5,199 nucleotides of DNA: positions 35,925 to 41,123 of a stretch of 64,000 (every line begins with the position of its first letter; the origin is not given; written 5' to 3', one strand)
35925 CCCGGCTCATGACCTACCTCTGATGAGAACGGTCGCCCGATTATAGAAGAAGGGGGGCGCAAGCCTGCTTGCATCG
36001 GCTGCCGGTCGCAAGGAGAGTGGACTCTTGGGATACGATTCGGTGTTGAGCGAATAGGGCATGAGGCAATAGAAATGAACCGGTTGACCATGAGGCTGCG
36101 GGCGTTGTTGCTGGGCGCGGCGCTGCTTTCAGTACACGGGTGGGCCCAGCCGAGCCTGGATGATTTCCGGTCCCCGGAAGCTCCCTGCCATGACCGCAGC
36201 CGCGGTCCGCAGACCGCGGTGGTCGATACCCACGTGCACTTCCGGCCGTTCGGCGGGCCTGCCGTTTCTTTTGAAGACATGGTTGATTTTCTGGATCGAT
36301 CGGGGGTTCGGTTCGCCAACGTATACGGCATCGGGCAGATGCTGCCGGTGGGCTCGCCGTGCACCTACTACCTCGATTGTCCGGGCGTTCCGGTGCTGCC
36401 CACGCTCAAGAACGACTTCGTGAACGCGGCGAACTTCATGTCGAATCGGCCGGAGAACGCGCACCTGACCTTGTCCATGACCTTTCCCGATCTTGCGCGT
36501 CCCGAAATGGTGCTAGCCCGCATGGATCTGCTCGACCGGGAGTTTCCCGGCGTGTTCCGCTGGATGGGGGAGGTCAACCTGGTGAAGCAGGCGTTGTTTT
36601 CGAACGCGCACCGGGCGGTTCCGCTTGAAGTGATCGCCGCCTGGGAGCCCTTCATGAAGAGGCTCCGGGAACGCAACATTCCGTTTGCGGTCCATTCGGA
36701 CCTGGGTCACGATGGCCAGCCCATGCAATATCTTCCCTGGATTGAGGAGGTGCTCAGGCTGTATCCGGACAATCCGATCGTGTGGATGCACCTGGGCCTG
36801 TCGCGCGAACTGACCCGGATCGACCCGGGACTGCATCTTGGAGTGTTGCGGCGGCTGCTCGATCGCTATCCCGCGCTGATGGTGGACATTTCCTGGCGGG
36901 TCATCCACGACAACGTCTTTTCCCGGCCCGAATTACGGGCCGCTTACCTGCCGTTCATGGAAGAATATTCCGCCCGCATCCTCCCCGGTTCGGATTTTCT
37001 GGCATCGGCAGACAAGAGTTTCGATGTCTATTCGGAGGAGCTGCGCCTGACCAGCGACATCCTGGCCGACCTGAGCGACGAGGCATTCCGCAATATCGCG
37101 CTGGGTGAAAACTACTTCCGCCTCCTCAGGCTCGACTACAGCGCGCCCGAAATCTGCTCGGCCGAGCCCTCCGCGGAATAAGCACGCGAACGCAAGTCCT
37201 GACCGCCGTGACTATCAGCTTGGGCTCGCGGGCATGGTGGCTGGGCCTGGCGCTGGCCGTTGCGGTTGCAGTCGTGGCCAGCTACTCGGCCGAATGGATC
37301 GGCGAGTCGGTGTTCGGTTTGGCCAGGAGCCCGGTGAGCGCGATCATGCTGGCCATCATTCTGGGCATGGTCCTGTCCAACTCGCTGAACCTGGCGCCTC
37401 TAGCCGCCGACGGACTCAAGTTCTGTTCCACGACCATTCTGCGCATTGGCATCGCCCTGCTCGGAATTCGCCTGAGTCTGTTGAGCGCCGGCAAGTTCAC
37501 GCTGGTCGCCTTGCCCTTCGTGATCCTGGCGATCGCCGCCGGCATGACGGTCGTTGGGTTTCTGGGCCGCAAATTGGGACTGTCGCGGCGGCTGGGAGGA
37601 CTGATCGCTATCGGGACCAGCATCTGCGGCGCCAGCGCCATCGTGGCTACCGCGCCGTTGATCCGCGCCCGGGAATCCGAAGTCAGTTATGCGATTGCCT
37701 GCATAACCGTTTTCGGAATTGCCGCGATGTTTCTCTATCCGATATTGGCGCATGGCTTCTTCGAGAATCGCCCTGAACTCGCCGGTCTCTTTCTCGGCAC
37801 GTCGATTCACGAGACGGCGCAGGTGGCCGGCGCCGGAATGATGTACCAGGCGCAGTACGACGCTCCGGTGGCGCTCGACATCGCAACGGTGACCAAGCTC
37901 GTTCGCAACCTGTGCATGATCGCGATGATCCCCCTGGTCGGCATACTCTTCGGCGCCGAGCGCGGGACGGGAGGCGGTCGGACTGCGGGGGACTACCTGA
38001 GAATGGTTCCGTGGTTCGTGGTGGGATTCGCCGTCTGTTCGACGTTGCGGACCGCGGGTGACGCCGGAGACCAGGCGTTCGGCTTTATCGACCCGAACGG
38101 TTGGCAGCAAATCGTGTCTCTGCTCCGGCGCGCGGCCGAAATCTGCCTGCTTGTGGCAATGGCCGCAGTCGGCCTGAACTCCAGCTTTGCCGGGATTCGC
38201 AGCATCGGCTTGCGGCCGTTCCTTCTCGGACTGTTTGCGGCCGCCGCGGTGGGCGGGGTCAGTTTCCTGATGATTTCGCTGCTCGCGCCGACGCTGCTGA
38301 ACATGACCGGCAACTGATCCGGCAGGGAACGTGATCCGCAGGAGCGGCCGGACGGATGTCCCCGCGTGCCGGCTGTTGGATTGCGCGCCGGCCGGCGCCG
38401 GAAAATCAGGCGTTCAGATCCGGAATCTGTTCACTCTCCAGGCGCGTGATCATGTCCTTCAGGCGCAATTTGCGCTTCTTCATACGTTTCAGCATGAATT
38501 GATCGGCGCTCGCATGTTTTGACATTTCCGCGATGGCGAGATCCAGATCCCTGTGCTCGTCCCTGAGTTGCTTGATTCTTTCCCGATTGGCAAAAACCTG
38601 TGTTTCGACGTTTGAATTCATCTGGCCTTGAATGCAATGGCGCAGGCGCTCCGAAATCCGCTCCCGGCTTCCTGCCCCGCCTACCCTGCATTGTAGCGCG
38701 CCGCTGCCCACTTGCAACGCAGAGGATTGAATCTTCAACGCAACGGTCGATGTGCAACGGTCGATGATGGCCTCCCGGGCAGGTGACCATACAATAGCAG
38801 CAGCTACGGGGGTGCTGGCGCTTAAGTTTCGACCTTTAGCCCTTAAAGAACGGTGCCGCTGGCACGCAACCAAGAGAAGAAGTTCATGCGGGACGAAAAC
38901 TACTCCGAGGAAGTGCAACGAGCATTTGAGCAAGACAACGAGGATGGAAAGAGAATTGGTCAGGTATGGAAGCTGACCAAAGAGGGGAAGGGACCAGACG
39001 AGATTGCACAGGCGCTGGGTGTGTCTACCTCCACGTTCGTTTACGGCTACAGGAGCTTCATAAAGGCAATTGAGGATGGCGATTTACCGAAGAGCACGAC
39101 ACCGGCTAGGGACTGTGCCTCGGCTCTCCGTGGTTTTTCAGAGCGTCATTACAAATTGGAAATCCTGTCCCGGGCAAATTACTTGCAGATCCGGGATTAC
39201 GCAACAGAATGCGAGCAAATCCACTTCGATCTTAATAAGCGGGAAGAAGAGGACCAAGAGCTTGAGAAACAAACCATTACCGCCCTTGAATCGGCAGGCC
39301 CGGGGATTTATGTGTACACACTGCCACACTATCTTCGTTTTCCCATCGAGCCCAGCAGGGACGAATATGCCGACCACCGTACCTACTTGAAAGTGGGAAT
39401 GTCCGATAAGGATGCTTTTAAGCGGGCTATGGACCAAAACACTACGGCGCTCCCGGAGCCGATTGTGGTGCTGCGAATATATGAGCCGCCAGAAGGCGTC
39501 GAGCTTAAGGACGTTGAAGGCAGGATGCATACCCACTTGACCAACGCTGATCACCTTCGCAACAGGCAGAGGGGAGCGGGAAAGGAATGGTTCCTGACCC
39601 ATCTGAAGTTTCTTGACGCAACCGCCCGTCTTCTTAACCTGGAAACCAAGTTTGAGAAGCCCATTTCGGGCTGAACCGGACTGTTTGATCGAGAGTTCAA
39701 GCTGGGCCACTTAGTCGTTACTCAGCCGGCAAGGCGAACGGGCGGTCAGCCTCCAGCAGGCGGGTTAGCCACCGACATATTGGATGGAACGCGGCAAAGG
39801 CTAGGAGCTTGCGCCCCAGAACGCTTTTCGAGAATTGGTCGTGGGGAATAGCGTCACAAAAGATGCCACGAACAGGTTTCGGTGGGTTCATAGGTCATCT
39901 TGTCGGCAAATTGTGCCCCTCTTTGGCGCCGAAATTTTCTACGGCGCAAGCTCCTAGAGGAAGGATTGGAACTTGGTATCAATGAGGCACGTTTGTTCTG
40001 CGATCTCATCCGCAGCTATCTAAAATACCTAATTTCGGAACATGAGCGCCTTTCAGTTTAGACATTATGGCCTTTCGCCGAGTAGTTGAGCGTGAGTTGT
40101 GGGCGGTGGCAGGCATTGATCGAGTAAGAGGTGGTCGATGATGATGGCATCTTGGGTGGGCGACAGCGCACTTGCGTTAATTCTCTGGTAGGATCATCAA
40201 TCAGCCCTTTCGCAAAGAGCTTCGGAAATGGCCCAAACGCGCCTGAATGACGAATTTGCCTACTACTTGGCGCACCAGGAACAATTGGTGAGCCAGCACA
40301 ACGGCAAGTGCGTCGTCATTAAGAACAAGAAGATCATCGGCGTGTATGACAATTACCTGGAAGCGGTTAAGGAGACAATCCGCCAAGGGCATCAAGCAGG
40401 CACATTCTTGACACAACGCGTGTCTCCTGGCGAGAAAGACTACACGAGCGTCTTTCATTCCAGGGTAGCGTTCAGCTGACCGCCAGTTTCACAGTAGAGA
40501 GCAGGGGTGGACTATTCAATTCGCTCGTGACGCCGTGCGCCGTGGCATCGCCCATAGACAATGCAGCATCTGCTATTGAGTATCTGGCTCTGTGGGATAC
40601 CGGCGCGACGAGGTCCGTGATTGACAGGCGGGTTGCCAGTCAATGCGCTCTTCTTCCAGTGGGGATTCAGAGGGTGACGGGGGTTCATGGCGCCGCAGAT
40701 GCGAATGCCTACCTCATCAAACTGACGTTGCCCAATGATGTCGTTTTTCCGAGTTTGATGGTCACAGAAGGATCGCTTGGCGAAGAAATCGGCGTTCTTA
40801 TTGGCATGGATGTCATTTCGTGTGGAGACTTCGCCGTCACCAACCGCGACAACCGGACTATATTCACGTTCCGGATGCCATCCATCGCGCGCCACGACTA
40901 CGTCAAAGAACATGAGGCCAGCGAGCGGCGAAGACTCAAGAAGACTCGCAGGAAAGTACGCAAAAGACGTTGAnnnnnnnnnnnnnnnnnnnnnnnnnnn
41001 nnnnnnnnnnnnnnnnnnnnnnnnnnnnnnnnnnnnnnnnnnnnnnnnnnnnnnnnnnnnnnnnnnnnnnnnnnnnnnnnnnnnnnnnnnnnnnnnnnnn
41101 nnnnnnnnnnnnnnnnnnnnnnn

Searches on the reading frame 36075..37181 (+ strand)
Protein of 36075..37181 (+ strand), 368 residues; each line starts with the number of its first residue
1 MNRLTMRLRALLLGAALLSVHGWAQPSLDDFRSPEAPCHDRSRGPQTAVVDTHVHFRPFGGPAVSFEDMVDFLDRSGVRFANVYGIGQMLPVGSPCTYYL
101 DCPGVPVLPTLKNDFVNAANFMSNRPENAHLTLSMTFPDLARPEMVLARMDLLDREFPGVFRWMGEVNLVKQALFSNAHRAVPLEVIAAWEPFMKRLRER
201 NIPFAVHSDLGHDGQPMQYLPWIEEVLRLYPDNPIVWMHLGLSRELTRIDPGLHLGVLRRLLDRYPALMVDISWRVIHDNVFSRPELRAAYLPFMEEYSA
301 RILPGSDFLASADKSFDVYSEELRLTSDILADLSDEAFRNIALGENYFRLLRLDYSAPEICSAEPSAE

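Call 12: search_protein_families(library=pfam, proteins=[window:36075-37181:+], max_evalue=0.01)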
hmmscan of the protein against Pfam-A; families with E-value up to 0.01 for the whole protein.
window:36075-37181:+ (368 aa): 1 family
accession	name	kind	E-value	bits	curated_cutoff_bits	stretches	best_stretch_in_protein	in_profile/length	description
PF04909.20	Amidohydro_2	-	5.3e-08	33.4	26.4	1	140-316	74-255/289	Amidohydrolase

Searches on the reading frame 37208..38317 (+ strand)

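Call 12: search_protein_families(library=pfam, proteins=[window:37208-38317:+], max_evalue=0.01)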
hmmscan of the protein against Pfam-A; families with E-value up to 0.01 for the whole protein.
window:37208-38317:+ (369 aa): 1 family
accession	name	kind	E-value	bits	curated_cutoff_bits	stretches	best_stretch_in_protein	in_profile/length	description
PF03601.19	Cons_hypoth698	-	1.2e-66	225.2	24.5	1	13-340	2-303/304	Conserved hypothetical protein 698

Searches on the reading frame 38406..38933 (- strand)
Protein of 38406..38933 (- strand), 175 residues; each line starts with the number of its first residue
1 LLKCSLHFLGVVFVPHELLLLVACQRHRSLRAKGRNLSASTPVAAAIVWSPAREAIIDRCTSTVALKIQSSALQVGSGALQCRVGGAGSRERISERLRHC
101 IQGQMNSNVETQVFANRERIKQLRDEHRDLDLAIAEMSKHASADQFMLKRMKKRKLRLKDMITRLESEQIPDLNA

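Call 12: search_protein_families(library=pfam, proteins=[window:38406-38933:-], max_evalue=0.01)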
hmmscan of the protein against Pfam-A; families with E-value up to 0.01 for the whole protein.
window:38406-38933:- (175 aa): 1 family
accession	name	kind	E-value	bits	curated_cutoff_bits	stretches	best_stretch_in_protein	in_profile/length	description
PF04325.18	DUF465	-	1.3e-13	51.1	25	1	121-166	2-48/48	Protein of unknown function (DUF465)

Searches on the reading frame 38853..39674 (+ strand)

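Call 12: search_protein_families(library=pfam, proteins=[window:38853-39674:+], max_evalue=0.01)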
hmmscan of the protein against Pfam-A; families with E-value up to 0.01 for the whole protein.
window:38853-39674:+ (273 aa): 1 family
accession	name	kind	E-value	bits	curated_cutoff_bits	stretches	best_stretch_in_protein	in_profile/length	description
PF10544.15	T5orf172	-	1.5e-05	25.8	20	1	154-260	3-99/101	T5orf172 domain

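Call 59: search_protein_families(library=padloc, proteins=[window:38853-39674:+], max_evalue=0.001)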
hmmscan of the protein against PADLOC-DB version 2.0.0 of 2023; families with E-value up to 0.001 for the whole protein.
window:38853-39674:+ (273 aa): 0 families

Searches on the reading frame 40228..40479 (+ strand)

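Call 12: search_protein_families(library=pfam, proteins=[window:40228-40479:+], max_evalue=0.01)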
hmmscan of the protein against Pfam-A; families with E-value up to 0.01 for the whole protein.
window:40228-40479:+ (83 aa): 1 family
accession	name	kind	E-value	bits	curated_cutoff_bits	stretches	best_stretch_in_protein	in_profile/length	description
PF18929.5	DUF5678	-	0.0017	18.6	23.2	1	19-50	1-32/49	Family of unknown function (DUF5678)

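Call 59: search_protein_families(library=padloc, proteins=[window:40228-40479:+], max_evalue=0.001)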
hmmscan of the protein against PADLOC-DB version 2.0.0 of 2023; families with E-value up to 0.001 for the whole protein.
window:40228-40479:+ (83 aa): 0 families

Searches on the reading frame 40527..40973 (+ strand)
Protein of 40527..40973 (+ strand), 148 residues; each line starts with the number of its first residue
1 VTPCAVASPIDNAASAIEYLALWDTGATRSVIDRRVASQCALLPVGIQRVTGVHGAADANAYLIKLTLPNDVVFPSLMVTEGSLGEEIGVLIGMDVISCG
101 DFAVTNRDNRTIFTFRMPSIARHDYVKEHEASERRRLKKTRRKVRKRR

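Call 12: search_protein_families(library=pfam, proteins=[window:40527-40973:+], max_evalue=0.01)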
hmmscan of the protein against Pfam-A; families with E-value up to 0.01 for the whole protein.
window:40527-40973:+ (148 aa): 2 families
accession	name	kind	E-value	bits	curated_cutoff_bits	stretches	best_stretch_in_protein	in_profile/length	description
PF13650.11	Asp_protease_2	-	9e-06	26.8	24.3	1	19-96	10-90/90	Aspartyl protease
PF13975.11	gag-asp_proteas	-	7.4e-05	23.7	28.2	1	21-97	12-90/92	gag-polyprotein putative aspartyl protease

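Call 59: search_protein_families(library=padloc, proteins=[window:40527-40973:+], max_evalue=0.001)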
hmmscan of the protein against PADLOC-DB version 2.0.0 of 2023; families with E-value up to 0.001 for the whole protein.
window:40527-40973:+ (148 aa): 0 families
